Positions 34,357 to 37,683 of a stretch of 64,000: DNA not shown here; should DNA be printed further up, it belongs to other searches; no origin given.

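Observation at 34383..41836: Complete exosortase-G (XrtG) cassette: a Gram-positive exosortase system known from comparative genomics but, to my knowledge, never characterised experimentally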

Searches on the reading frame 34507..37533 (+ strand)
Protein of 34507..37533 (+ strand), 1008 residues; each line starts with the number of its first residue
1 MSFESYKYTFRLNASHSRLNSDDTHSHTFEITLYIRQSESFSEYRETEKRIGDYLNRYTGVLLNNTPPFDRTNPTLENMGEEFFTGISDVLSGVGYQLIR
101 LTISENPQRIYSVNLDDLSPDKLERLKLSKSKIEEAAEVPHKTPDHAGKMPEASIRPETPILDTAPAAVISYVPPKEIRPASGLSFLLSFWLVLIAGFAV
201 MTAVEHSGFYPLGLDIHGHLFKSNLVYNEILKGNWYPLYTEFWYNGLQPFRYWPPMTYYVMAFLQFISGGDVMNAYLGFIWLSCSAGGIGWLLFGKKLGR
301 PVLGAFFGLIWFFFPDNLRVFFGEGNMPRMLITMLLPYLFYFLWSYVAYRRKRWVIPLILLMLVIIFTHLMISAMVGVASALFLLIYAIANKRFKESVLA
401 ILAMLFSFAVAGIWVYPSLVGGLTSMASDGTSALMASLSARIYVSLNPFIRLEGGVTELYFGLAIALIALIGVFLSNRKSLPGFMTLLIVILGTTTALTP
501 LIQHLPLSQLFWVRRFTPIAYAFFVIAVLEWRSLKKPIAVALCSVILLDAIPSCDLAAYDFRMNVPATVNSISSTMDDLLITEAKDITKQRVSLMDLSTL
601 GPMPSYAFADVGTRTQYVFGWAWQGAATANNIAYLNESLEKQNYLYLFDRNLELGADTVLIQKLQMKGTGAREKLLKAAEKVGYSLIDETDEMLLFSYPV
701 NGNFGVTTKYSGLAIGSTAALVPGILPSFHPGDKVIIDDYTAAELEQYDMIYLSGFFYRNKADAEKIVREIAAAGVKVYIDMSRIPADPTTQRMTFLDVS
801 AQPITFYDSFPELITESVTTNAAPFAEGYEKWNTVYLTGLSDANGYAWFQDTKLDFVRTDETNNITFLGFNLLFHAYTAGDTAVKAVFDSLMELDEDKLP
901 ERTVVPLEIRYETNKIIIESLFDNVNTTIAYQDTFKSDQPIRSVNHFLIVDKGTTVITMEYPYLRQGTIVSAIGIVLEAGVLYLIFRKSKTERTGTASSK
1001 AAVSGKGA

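Call 3: search_protein_families(library=ncbifam, proteins=[window:34507-37533:+], max_evalue=0.01)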
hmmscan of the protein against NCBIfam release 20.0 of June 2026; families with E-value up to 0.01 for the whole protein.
window:34507-37533:+ (1008 aa): 1 family
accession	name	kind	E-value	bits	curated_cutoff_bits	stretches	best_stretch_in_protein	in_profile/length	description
TIGR03112.1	6_pyr_pter_rel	hypoth_equivalog_domain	3.3e-29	101.4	69.35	1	6-114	1-113/113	6-pyruvoyl tetrahydropterin synthase-related domain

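Call 4: search_protein_families(library=pfam, proteins=[window:34507-37533:+], max_evalue=0.01)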
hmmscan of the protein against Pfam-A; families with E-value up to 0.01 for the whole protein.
window:34507-37533:+ (1008 aa): 2 families
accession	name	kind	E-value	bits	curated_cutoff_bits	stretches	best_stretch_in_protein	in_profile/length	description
PF10131.15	PTPS_related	-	1.5e-179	598.9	26.4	1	250-875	1-621/621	6-pyruvoyl-tetrahydropterin synthase related domain; membrane protein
PF01242.24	PTPS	-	1e-09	38.9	22.4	1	10-113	6-118/121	6-pyruvoyl tetrahydropterin synthase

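Call 21: find_homologous_proteins(query=window:34507-37530:+, max_evalue=1e-10)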
Query window:34507-37530:+ (1008 aa): 120 proteins with E <= 1e-10 among 8000 candidates.
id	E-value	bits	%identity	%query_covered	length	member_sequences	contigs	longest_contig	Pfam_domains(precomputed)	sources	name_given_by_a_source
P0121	0.0e+0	2233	98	100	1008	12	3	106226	PF10131.16,PF01242.25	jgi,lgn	-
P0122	0.0e+0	2001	87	100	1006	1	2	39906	PF10131.16,PF01242.25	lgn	-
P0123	0.0e+0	1983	87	99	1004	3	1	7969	PF10131.16,PF01242.25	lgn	-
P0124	0.0e+0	1975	87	99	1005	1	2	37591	PF10131.16,PF01242.25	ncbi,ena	-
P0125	0.0e+0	1871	82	100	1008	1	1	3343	PF10131.16,PF01242.25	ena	-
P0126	0.0e+0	1524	67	98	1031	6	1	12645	PF10131.16,PF01242.25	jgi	-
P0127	0.0e+0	1514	67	100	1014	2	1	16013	PF10131.16,PF01242.25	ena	-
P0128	0.0e+0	1513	67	97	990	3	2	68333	PF10131.16,PF01242.25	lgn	-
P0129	0.0e+0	1493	67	98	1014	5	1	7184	PF10131.16,PF01242.25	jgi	-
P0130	0.0e+0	1487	66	98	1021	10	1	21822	PF10131.16,PF01242.25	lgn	-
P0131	0.0e+0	1486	66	98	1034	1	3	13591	PF10131.16,PF01242.25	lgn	-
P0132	0.0e+0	1467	65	98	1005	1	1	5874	PF10131.16,PF01242.25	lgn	-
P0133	0.0e+0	1464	66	98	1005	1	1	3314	PF10131.16,PF01242.25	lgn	-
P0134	0.0e+0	1433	64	98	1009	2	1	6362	PF10131.16,PF01242.25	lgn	-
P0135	0.0e+0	1418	62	98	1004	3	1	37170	PF10131.16,PF01242.25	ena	-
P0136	0.0e+0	1414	64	96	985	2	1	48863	PF10131.16,PF01242.25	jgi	jgi:6-pyruvoyl tetrahydropterin synthase-like protein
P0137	0.0e+0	1401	62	98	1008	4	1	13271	PF10131.16,PF01242.25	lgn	-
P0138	0.0e+0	1380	61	99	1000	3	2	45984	PF10131.16,PF01242.25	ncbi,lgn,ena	-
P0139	0.0e+0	1374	61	98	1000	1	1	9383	PF10131.16,PF01242.25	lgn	-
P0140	0.0e+0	1371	61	98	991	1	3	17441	PF10131.16,PF01242.25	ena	-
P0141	0.0e+0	1371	61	98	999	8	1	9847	PF10131.16,PF01242.25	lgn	-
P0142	0.0e+0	1366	61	98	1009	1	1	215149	PF10131.16,PF01242.25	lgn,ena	-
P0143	0.0e+0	1364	61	99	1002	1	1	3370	PF10131.16,PF01242.25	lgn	-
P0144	0.0e+0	1350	60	98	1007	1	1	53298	PF10131.16,PF01242.25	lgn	-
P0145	0.0e+0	1342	60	99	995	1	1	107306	PF10131.16,PF01242.25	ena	-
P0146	0.0e+0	1329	60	98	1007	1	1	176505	PF10131.16,PF01242.25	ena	-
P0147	0.0e+0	1325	59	99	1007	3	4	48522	PF10131.16,PF01242.25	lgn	-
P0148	0.0e+0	1320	58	98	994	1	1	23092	PF10131.16,PF01242.25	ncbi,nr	ncbi:MAG: 6-pyruvoyl-tetrahydropterin synthase-related protein [Oscillospiraceae bacterium]|nr:6-pyr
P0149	0.0e+0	1315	58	98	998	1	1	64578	PF10131.16,PF01242.25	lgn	-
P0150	0.0e+0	1311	58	98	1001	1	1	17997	PF10131.16,PF01242.25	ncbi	-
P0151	0.0e+0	1311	59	99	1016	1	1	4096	PF10131.16,PF01242.25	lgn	-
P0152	0.0e+0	1306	58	98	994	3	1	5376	PF10131.16,PF01242.25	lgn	-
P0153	0.0e+0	1293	58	98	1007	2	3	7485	PF10131.16,PF01242.25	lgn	-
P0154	0.0e+0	1278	58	95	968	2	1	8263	PF10131.16,PF01242.25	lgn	-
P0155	0.0e+0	1266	57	98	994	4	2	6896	PF10131.16,PF01242.25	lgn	-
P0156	0.0e+0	1254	56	98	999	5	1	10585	PF10131.16,PF01242.25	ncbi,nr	ncbi:MAG: 6-pyruvoyl-tetrahydropterin synthase-related protein [Oscillospiraceae bacterium]|nr:6-pyr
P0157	0.0e+0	1239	54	99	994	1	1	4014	PF10131.16,PF01242.25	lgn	-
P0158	0.0e+0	1238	56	96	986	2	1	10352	PF10131.16,PF01242.25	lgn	-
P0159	0.0e+0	1224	55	98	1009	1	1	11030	PF10131.16,PF01242.25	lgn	-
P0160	0.0e+0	1220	55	99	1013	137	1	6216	PF10131.16,PF01242.25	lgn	-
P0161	0.0e+0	1216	53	98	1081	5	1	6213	PF10131.16,PF01242.25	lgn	-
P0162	0.0e+0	1209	53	98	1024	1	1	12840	PF10131.16,PF01242.25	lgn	-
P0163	0.0e+0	1208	55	98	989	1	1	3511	PF10131.16,PF01242.25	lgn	-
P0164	0.0e+0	1204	54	98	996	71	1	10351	PF10131.16,PF01242.25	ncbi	-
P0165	0.0e+0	1200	55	98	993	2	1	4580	PF10131.16,PF01242.25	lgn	-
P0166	0.0e+0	1193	53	98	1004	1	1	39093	PF10131.16,PF01242.25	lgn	-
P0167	0.0e+0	1187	59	89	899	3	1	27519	PF10131.16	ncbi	-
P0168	0.0e+0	1185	53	98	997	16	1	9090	PF10131.16,PF01242.25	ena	-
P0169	0.0e+0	1185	53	98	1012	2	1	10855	PF10131.16,PF01242.25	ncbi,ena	-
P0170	0.0e+0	1184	54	97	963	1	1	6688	PF10131.16,PF01242.25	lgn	-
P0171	0.0e+0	1177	52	99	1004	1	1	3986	PF10131.16,PF01242.25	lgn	-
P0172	0.0e+0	1169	52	98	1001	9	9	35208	PF10131.16,PF01242.25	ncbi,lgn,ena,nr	ncbi:MAG: hypothetical protein GXY06_08535 [Clostridiaceae bacterium]|nr:hypothetical protein [Clost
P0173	0.0e+0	1152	52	99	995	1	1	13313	PF10131.16,PF01242.25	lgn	-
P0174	3.6e-282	957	45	98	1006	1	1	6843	PF10131.16,PF01242.25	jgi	-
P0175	6.8e-280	949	63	66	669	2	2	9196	PF10131.16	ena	-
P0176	9.5e-278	942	44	96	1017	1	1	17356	PF10131.16,PF01242.25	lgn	-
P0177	2.4e-269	914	43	98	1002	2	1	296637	PF10131.16,PF01242.25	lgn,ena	-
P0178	9.3e-264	896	42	99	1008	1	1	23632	PF10131.16,PF01242.25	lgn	-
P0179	8.7e-263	893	44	98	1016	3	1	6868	PF10131.16,PF01242.25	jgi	-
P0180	4.2e-262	890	43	99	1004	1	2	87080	PF10131.16,PF01242.25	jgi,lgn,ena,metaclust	metaclust:\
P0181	4.6e-262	890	43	98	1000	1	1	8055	PF10131.16,PF01242.25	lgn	-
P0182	1.0e-260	886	43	98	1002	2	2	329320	PF10131.16,PF01242.25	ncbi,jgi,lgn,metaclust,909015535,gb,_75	metaclust:\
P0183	1.1e-260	886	43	98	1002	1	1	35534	PF10131.16,PF01242.25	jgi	-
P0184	1.5e-258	879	43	99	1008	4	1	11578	PF10131.16,PF01242.25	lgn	-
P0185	1.0e-257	876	43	98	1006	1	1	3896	PF10131.16,PF01242.25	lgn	-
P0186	6.4e-257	873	42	98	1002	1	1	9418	PF10131.16,PF01242.25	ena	-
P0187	2.2e-256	871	43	96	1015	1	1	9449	PF10131.16,PF01242.25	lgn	-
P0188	6.6e-256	870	42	96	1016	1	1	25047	PF10131.16,PF01242.25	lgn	-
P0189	9.4e-256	869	43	96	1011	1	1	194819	PF10131.16,PF01242.25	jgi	-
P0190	1.6e-255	869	42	99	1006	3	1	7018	PF10131.16,PF01242.25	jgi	-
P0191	7.9e-255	866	43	98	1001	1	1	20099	PF10131.16,PF01242.25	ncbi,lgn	-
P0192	6.0e-254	863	56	70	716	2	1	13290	PF10131.16,PF01242.25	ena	-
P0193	1.4e-253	862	41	98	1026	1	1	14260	PF10131.16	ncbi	ncbi:6-pyruvoyl-tetrahydropterin synthase-related protein [Bacillota bacterium]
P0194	1.5e-251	856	43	97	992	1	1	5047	PF10131.16,PF01242.25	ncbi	-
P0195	2.7e-248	845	40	98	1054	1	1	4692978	PF10131.16,PF01242.25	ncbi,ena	-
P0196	1.0e-247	843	41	97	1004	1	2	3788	PF10131.16,PF01242.25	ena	-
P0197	2.4e-247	842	42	98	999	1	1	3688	PF10131.16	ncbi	-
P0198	3.9e-246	838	43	79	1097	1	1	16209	PF10131.16,PF01242.25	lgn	-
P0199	5.9e-243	827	41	99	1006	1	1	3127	PF10131.16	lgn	-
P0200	4.4e-242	824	63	57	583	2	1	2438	PF10131.16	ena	-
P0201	5.9e-241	820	41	97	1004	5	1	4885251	PF10131.16,PF01242.25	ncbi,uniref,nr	ncbi:6-pyruvoyl-tetrahydropterin synthase-related protein [Clostridium felsineum]|uniref:6-pyruvoyl-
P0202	2.8e-236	805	41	96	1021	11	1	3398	PF10131.16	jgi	-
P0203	7.4e-235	800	58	61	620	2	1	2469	PF10131.16,PF01242.25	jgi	jgi:6-pyruvoyl tetrahydropterin synthase-like protein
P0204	2.8e-233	795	41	96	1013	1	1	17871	PF10131.16,PF01242.25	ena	-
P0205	4.5e-228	778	39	98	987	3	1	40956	PF10131.16,PF01242.25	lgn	-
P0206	5.5e-220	751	44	81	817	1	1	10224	PF10131.16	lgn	-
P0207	1.0e-217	744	37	99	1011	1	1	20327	PF10131.16,PF01242.25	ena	-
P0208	3.3e-210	719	37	84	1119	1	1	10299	PF10131.16,PF01242.25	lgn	-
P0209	4.7e-210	718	43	79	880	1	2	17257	PF10131.16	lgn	-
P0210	2.2e-208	713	42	81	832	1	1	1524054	PF10131.16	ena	-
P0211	4.2e-202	692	42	79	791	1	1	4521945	PF10131.16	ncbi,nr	ncbi:hypothetical protein lbkm_1626 [Lachnospiraceae bacterium KM106-2]|nr:hypothetical protein lbkm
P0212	1.6e-199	683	41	81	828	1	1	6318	PF10131.16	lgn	-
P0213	1.7e-196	673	41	80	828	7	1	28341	PF10131.16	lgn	-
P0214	2.4e-195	669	41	79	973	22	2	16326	PF10131.16,PF04138.21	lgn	-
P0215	6.4e-185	635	35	81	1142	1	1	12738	PF10131.16,PF01242.25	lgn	-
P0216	2.1e-180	620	37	80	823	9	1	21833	PF10131.16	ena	-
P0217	1.2e-179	618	39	78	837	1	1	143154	PF10131.16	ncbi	-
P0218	2.3e-178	613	39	77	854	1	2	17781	PF10131.16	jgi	-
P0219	9.6e-174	598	37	82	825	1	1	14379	PF10131.16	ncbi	-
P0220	3.1e-173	596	37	78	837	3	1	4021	PF10131.16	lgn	-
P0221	6.1e-171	589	38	79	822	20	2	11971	PF10131.16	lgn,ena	-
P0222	7.4e-171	588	38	79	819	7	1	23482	PF10131.16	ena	-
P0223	1.2e-169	584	39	75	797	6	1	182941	PF10131.16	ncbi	-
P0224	5.1e-169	582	36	79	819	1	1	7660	PF10131.16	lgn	-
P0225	3.8e-168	579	36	80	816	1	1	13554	PF10131.16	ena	-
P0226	3.6e-167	576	36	80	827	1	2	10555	PF10131.16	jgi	-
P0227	4.6e-167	576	36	81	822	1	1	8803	PF10131.16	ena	-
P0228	2.0e-166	574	37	80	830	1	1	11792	PF10131.16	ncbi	-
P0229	1.9e-165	571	35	79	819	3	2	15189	PF10131.16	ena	-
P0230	2.2e-165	570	38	77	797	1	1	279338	PF10131.16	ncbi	-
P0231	3.8e-161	556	38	78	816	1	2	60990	PF10131.16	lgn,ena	-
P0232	1.1e-156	542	35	80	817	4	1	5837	PF10131.16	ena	-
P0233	9.9e-156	538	35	78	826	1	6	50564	PF10131.16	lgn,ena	-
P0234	5.9e-152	526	35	77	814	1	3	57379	PF10131.16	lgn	-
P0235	1.4e-151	525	35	76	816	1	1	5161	PF10131.16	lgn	-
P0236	3.2e-149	517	42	60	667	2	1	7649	PF10131.16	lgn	-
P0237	2.9e-146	507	41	60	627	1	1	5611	PF10131.16,PF01242.25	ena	-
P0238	5.1e-126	440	33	80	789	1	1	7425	PF10131.16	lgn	-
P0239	1.2e-123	432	32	79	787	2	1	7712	PF10131.16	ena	-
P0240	6.8e-122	426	32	80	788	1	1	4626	PF10131.16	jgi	-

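Call 42: predict_structure(alignment_id=A2)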
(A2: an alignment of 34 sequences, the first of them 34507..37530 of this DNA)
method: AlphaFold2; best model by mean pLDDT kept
length: 1008 residues; sequences in the alignment: 34
mean_pLDDT: 85.1   pTM: 0.74
mean pLDDT of the five models: 85.1, 84.7, 82.3, 82.0, 81.6
residues with pLDDT >= 90: 529; 70-90: 360; 50-70: 58; < 50: 61
segments of 3 or more residues with pLDDT < 50: 1-3, 138-176, 992-1008
pLDDT, mean of each block of 10 residues (from residue 1): 68 82 81 78 74 92 90 89 91 84 84 82 77 58 34 38 41 51 91 97 96 93 94 90 79 88 96 97 97 93 95 94 94 97 94 95 94 91 94 92 95 87 55 68 87 86 94 93 94 78 70 83 96 91 94 92 89 94 94 90 90 81 67 86 91 94 89 94 97 96 92 86 83 87 92 89 92 92 80 83 88 86 81 84 84 87 86 85 84 79 94 92 93 90 90 95 91 96 84 44 34
secondary structure, 60 per line:
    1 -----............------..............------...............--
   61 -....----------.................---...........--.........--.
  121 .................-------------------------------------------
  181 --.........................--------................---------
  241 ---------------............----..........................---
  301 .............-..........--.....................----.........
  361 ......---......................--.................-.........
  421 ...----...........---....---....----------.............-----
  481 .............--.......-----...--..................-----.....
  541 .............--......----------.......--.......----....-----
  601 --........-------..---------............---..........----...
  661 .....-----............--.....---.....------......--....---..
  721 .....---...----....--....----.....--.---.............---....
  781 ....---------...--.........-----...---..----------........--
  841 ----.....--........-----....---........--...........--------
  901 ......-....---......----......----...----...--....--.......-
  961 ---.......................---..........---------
elements in order (helices of 4 or more, strands of 3 or more residues): E6-17 E24-37 H44-58 H76-92 E96-106 E109-114 H120-137 H183-207 H216-231 H256-267 H272-297 H301-313 H315-324 H327-347 H352-366 H370-391 H394-410 H412-423 H428-438 H442-445 H449-452 H463-475 H481-493 H496-502 H513-530 H536-553 H556-561 H572-578 H581-587 E592-595 H603-610 H629-640 H644-653 E658-662 H671-682 E685-689 E693-697 E704-709 E712-715 H719-725 E729-731 H742-745 E750-754 H761-773 E777-781 E794-796 E799-807 E813-815 E831-838 E845-849 E852-859 E865-868 H872-879 H882-892 E901-906 E908-911 E915-920 E925-930 E935-937 E942-944 E947-950 E953-959 H964-986 H990-999
